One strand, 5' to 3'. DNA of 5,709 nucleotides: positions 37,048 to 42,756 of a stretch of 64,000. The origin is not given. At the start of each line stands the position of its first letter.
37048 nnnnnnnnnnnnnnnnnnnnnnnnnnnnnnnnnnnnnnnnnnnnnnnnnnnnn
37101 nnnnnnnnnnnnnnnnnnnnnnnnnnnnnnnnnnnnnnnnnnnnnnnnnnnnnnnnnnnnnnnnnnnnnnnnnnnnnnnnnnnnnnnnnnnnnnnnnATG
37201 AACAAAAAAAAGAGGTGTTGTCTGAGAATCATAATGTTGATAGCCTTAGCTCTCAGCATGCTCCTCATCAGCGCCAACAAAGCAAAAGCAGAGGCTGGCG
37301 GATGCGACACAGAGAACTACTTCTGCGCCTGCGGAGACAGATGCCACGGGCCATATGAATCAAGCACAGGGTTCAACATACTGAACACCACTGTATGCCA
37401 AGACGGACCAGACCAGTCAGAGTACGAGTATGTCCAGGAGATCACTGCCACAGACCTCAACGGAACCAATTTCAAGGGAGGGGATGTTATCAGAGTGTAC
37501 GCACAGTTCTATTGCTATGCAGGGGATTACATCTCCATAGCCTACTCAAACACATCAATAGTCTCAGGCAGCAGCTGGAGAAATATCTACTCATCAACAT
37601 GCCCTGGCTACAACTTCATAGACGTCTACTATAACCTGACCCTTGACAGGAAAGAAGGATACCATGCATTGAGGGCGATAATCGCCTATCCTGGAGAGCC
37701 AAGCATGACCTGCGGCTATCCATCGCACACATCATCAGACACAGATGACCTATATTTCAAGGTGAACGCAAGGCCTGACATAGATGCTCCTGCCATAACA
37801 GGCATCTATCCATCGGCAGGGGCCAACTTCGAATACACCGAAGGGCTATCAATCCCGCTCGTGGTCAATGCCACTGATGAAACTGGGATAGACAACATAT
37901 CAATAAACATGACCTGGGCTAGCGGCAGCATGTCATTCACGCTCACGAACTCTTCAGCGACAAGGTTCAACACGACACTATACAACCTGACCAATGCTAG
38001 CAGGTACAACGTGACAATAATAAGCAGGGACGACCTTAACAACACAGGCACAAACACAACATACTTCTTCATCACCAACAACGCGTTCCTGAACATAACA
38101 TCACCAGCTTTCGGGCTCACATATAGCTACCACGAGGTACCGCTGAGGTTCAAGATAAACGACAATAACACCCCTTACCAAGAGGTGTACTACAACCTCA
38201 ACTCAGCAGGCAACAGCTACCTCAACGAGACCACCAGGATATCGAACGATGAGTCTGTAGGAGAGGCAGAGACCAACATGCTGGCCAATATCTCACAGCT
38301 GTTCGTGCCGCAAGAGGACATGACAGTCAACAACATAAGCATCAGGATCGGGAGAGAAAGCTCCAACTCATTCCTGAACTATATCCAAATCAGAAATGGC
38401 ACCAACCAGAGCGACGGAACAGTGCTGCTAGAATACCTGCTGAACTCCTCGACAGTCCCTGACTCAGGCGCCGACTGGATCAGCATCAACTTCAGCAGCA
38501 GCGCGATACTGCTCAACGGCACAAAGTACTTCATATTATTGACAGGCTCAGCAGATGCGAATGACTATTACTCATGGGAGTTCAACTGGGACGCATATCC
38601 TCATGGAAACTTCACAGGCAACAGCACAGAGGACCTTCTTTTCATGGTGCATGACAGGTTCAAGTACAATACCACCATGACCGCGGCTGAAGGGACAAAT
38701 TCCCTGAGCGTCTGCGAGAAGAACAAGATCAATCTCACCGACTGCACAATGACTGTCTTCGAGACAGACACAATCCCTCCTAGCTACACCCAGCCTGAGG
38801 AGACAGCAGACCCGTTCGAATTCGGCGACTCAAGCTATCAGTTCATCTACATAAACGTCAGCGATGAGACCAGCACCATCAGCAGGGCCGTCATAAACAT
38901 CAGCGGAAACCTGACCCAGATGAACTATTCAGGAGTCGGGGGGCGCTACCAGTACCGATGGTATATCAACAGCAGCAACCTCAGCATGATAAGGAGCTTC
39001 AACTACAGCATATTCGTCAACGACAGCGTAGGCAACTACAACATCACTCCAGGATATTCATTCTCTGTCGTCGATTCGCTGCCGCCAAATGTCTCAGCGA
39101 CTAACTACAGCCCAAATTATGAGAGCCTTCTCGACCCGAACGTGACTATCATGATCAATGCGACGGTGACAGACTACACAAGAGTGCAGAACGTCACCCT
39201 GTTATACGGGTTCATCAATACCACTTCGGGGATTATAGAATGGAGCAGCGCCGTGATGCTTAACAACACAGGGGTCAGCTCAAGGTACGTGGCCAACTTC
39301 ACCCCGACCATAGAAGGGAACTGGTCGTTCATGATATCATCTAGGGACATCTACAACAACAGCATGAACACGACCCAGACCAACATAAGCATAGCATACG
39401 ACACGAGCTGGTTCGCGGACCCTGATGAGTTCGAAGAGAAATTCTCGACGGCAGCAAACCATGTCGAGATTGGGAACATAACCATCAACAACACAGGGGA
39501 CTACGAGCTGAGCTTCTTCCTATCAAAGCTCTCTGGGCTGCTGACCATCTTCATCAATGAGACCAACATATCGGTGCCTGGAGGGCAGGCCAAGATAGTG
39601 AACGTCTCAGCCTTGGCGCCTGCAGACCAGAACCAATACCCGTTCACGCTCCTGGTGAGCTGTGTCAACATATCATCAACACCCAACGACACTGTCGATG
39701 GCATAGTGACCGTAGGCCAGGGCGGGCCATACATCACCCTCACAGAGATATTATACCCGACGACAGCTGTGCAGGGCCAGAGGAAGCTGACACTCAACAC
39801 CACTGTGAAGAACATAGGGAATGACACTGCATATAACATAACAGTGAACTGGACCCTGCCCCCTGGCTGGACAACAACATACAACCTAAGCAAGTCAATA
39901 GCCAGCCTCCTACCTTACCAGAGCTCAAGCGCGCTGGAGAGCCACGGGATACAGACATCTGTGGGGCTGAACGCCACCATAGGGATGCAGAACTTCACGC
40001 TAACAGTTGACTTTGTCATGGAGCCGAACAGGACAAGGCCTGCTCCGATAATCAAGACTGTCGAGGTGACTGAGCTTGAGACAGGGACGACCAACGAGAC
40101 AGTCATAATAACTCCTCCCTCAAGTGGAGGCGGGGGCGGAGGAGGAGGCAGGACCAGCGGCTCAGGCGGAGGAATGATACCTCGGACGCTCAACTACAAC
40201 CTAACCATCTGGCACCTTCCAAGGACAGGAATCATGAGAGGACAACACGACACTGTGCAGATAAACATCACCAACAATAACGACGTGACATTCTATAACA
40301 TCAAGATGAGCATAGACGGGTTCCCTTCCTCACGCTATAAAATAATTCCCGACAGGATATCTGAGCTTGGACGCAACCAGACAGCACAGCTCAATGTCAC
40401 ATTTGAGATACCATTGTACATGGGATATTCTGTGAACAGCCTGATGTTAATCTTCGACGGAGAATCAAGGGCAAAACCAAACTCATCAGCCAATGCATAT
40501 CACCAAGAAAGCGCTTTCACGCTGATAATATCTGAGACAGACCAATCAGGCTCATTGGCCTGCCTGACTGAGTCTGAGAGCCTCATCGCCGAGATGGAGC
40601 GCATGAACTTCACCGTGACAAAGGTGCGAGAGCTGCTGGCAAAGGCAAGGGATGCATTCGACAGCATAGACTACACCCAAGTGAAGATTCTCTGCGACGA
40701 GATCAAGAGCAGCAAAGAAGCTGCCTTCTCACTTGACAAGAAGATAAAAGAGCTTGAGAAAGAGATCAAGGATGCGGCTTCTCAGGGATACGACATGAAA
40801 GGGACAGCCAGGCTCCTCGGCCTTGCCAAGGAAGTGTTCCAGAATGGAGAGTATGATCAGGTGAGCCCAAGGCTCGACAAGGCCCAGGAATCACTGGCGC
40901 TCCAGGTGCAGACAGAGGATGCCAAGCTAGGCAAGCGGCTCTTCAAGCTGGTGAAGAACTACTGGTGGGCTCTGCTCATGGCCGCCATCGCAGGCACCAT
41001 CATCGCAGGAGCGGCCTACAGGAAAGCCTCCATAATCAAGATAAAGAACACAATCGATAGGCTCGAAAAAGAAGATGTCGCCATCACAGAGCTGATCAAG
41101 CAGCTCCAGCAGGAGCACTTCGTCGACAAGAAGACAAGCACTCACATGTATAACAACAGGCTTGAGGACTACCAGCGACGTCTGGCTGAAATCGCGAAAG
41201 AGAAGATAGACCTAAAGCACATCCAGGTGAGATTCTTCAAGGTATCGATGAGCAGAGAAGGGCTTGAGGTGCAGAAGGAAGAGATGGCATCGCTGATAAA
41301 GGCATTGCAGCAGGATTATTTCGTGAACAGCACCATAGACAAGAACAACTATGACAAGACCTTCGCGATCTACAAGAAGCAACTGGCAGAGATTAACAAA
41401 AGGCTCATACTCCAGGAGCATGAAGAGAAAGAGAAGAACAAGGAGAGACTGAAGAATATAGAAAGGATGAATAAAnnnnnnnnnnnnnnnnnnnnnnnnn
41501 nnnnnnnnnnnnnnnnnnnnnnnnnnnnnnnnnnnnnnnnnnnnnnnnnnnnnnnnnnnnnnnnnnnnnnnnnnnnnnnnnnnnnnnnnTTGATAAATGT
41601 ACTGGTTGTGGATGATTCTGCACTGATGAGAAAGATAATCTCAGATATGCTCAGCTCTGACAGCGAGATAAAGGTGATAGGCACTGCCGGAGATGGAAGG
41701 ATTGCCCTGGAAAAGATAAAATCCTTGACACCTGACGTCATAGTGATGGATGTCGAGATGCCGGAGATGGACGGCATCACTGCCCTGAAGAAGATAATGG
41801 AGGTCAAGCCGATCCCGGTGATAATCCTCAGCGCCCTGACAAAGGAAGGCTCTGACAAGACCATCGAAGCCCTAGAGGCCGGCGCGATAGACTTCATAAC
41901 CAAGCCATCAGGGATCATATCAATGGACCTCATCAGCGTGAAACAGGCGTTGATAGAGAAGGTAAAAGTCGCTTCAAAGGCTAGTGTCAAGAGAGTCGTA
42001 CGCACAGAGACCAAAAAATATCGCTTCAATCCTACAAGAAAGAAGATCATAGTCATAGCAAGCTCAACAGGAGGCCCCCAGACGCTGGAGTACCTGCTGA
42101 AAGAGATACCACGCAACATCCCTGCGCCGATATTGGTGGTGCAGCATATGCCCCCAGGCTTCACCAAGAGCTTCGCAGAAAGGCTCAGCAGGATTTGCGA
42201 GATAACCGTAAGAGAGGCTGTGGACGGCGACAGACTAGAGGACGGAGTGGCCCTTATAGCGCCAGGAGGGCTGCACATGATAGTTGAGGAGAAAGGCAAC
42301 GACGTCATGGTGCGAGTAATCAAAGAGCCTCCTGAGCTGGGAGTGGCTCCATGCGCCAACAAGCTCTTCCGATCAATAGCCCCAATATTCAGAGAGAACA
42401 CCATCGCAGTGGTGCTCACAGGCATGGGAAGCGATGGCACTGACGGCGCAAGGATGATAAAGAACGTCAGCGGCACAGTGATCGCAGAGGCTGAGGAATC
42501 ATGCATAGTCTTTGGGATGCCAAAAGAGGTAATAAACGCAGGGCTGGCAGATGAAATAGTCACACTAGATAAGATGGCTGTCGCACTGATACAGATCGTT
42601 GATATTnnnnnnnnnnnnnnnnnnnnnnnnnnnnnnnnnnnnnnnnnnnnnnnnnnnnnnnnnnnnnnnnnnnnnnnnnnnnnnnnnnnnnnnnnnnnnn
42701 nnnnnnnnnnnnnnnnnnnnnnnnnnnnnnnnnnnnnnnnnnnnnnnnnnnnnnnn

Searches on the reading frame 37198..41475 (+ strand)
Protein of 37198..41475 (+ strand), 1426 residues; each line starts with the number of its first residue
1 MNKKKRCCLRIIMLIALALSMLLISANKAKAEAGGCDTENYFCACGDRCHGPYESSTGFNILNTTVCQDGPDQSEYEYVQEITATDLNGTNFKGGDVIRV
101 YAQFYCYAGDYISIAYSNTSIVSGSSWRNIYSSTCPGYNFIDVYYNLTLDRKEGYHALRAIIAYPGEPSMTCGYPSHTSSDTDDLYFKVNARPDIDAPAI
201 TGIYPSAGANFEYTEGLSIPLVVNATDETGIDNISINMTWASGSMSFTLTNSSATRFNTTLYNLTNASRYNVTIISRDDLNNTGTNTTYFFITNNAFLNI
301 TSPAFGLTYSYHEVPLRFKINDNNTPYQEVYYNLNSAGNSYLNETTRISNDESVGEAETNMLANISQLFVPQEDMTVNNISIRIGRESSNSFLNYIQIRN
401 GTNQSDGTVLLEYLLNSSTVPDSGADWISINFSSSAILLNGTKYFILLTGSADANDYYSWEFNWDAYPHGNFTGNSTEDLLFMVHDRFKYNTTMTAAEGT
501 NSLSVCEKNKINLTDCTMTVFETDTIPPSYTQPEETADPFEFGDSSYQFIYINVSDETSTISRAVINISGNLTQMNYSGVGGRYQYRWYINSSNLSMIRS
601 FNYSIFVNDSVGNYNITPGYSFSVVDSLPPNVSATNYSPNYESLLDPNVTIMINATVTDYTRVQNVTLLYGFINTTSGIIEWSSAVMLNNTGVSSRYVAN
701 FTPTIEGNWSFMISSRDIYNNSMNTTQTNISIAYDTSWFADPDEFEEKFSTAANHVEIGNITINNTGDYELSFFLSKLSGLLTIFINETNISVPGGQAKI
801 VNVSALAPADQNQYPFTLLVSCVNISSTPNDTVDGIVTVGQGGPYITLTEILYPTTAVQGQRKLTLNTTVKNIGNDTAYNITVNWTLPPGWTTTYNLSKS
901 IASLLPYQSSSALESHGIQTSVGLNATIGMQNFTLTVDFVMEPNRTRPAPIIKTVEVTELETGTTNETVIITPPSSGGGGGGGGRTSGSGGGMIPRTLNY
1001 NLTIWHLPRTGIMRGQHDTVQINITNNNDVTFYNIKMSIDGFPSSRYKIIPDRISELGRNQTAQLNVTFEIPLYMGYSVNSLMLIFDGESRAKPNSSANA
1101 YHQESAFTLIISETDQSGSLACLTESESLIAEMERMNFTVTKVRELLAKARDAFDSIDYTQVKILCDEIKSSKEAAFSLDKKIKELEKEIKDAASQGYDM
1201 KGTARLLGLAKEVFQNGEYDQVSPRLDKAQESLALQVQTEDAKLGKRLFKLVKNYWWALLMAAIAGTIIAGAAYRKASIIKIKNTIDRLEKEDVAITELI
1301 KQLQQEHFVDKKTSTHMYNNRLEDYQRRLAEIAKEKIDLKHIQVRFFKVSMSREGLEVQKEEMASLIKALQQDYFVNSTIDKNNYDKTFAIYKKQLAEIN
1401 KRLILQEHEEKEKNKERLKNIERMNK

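Call 48: search_protein_families(library=pfam, proteins=[window:37198-41475:+], max_evalue=0.0001)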
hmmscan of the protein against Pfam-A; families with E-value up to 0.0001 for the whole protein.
window:37198-41475:+ (1426 aa): 1 family
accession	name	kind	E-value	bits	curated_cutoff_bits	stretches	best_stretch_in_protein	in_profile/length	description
PF10633.15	NPCBM_assoc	-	1.7e-07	31.7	24.4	0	862-906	5-48/78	NPCBM-associated, NEW3 domain of alpha-galactosidase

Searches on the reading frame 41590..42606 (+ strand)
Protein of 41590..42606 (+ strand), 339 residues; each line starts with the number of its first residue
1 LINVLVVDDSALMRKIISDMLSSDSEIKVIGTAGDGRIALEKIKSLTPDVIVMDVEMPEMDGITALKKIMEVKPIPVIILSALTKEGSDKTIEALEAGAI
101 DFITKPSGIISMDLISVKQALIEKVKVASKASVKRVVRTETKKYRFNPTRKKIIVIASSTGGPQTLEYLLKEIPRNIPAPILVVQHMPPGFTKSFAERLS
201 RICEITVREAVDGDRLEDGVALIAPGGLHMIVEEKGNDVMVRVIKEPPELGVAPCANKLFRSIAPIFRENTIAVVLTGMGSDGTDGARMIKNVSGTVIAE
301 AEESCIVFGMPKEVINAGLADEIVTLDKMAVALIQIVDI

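Call 11: search_protein_families(library=pfam, proteins=[window:41590-42606:+], max_evalue=0.001)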
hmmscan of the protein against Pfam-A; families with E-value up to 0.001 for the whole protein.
window:41590-42606:+ (339 aa): 2 families
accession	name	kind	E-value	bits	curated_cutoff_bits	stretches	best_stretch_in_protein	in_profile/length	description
PF01339.22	CheB_methylest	-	1.4e-61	207.7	24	1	154-332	1-173/174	CheB methylesterase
PF00072.30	Response_reg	-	1e-25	90.5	30.2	1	4-108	1-102/111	Response regulator receiver domain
